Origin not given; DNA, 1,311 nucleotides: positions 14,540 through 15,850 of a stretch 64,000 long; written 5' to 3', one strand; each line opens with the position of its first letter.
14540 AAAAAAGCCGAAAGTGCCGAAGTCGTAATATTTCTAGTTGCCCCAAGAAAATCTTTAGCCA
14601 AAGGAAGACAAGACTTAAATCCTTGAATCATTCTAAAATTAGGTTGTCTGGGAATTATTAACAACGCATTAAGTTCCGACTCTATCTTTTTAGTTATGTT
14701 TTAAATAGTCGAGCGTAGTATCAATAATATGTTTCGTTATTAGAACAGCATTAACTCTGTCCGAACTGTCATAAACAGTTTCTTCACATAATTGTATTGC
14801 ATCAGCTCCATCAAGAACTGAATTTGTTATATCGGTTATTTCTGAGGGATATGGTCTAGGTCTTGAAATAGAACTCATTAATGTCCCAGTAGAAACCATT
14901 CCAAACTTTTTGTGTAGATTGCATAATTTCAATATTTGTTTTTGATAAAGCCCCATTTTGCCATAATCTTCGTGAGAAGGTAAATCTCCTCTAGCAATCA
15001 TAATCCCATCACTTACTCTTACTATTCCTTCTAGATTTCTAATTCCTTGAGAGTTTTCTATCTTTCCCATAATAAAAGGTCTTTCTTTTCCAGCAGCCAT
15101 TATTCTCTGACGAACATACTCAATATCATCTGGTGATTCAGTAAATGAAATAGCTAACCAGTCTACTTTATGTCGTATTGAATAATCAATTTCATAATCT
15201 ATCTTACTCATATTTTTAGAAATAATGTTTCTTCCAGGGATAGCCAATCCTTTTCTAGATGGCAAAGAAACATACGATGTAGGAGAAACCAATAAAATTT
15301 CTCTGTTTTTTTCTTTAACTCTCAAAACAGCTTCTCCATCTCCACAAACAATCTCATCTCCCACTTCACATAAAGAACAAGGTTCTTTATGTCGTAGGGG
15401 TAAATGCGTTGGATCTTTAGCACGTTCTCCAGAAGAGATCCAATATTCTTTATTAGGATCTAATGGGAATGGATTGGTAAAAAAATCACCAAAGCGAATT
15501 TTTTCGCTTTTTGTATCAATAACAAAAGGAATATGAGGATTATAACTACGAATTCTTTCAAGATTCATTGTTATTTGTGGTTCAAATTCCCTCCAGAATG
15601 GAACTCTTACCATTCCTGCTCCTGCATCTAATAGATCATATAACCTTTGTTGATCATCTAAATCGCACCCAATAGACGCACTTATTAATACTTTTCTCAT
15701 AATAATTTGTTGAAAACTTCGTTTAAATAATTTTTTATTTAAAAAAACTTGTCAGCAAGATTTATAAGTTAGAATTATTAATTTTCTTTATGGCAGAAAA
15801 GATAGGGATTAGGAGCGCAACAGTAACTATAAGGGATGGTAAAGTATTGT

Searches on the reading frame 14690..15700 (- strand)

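Call 38: search_protein_families(library=pfam, proteins=[window:14690-15700:-], max_evalue=0.00001)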
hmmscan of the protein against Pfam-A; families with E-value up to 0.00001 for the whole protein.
window:14690-15700:- (336 aa): 1 family
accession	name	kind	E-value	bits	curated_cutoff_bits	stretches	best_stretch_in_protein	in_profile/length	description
PF00224.27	PK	-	1.7e-49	169.1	30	1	1-309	1-319/328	Pyruvate kinase, barrel domain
